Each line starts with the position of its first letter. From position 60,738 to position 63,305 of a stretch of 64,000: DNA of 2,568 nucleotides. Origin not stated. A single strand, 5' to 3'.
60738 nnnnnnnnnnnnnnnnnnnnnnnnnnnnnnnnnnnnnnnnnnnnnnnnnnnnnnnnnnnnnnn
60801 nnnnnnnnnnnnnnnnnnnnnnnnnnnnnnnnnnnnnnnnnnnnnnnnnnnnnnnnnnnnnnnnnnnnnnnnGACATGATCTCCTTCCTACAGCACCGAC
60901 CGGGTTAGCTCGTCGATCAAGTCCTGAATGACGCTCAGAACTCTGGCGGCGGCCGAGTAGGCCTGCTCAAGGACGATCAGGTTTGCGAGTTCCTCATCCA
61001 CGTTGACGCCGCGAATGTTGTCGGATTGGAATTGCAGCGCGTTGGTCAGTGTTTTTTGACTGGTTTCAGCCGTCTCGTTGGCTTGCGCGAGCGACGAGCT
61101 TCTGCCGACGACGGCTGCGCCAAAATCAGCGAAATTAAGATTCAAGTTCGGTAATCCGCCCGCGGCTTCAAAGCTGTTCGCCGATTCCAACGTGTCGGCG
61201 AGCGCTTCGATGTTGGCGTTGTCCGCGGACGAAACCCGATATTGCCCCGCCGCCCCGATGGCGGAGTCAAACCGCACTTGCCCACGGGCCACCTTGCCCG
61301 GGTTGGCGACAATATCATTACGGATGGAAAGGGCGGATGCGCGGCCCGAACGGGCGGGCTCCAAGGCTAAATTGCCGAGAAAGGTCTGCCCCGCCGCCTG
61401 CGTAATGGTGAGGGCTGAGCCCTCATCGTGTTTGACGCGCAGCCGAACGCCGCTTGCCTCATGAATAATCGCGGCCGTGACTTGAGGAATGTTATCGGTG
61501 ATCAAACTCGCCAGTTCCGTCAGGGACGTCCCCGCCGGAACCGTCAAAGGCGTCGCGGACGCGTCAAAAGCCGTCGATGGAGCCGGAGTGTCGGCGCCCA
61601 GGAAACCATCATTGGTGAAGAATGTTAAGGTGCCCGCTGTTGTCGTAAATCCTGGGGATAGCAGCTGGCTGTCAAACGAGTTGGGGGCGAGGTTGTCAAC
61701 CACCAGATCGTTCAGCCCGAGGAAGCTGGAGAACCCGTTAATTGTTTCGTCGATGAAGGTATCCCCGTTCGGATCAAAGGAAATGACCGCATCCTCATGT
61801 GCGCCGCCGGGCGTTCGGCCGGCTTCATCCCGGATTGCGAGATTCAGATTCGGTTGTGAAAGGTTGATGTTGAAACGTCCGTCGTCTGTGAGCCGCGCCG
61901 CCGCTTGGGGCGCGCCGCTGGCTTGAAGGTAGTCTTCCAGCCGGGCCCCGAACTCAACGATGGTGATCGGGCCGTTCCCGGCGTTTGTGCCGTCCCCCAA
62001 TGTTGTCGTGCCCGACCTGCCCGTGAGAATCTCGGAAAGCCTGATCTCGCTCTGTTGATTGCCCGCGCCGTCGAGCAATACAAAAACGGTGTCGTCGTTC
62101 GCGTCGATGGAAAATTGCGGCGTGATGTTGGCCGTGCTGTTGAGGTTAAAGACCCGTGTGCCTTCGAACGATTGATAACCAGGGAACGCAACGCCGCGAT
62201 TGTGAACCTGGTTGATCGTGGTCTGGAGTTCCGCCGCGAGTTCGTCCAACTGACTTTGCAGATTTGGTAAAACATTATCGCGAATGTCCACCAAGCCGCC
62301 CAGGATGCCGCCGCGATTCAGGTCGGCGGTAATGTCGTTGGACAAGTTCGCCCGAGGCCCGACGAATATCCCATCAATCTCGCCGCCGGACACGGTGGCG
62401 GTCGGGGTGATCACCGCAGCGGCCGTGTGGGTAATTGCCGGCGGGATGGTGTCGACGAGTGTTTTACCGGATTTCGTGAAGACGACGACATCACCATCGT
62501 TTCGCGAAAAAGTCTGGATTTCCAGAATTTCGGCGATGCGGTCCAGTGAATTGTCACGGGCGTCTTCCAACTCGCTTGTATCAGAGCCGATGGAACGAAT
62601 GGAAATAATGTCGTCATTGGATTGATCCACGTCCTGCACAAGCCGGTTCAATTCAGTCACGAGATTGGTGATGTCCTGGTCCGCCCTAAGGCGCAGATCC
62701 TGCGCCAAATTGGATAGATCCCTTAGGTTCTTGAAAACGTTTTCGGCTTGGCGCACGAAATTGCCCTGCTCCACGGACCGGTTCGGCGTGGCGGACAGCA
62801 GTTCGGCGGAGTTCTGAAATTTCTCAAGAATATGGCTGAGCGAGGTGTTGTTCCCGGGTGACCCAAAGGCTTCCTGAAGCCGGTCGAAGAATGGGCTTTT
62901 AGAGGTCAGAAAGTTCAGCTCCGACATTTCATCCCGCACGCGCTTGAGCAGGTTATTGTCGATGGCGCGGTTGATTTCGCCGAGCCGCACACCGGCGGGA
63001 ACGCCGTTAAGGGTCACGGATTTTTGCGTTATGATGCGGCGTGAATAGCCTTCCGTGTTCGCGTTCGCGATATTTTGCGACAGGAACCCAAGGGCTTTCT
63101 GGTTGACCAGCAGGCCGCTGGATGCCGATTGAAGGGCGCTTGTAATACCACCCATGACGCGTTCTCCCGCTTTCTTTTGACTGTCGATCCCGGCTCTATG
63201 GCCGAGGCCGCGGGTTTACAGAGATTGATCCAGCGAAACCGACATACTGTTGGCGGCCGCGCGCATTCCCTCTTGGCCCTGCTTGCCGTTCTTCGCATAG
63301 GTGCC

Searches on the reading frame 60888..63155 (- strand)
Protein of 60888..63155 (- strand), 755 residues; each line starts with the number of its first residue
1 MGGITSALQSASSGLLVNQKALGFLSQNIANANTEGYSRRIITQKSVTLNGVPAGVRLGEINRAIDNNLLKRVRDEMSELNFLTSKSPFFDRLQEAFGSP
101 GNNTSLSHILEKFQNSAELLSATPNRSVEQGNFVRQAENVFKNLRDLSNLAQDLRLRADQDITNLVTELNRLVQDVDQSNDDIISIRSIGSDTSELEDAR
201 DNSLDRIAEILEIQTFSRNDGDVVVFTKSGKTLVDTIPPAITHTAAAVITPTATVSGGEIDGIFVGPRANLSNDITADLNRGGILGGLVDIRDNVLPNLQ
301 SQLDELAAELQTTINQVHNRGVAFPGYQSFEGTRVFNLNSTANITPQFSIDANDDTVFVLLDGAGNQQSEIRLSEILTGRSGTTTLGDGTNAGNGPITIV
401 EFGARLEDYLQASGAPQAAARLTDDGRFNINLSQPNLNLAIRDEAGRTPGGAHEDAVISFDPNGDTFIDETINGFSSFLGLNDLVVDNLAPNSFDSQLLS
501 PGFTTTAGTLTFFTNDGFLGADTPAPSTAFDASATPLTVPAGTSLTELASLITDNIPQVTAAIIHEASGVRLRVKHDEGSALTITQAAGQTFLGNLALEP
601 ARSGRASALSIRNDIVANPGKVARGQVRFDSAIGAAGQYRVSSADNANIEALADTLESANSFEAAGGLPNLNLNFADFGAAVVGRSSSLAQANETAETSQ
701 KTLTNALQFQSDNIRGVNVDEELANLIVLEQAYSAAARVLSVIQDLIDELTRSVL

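Call 4: search_protein_families(library=pfam, proteins=[window:60888-63155:-], max_evalue=0.01)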
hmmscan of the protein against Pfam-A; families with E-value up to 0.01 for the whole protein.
window:60888-63155:- (755 aa): 3 families
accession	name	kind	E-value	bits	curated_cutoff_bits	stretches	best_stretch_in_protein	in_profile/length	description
PF22638.1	FlgK_D1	-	2.6e-36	125.8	28.6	1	92-326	3-226/233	Flagellar hook-associated protein FlgK helical domain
PF06429.18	Flg_bbr_C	-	1.4e-07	31.4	23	1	716-751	9-44/46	Flagellar basal body rod FlgEFG protein C-terminal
PF00460.25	Flg_bb_rod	-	0.00014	22.2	20.7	1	8-37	1-30/31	Flagella basal body rod protein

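Call 6: search_protein_families(library=ncbifam, proteins=[window:60888-63155:-], max_evalue=0.01)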
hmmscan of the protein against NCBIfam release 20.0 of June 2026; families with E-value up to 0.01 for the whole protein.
window:60888-63155:- (755 aa): 12 families
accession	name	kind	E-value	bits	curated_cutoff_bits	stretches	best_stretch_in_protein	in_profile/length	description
TIGR02492.1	flgK_ends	equivalog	3.8e-78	263.8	170.75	2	6-340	1-321/437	flagellar hook-associated protein FlgK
NF004242.0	PRK05682.2-1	equivalog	8.7e-07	28.1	365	2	4-38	3-37/422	flagellar hook protein FlgE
NF009275.1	PRK12632.1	equivalog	2.2e-06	28.1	170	1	1-76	1-75/130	flagellar basal body rod protein FlgC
TIGR03506.1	FlgEFG_subfam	subfamily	4e-06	26.8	70.25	1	7-50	2-45/351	flagellar hook-basal body complex protein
NF040922.1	flgE_Caulobact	equivalog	5.2e-05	22.4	750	1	4-40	3-39/505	flagellar hook protein FlgE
NF004495.0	PRK05841.1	equivalog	7e-05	21.5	857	0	7-41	4-38/603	flagellar hook protein FlgE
NF004241.1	PRK05682.1-5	equivalog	0.00013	21.2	469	1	7-41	4-38/446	flagellar hook protein FlgE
NF004243.1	PRK05682.2-2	equivalog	0.00018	20.7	801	1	4-47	3-46/420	flagellar hook protein FlgE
TIGR02490.1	flgF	equivalog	0.00035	20.2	178.5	1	10-50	3-43/218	flagellar basal-body rod protein FlgF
TIGR02488.1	flgG_G_neg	equivalog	0.0011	18.5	252.75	0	7-40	1-34/259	flagellar basal-body rod protein FlgG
NF009278.1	PRK12636.1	equivalog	0.0063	16.1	350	0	8-47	5-44/263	flagellar basal body rod protein FlgG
TIGR01396.1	FlgB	equivalog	0.0076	16.5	59.05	0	7-43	4-40/131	flagellar basal body rod protein FlgB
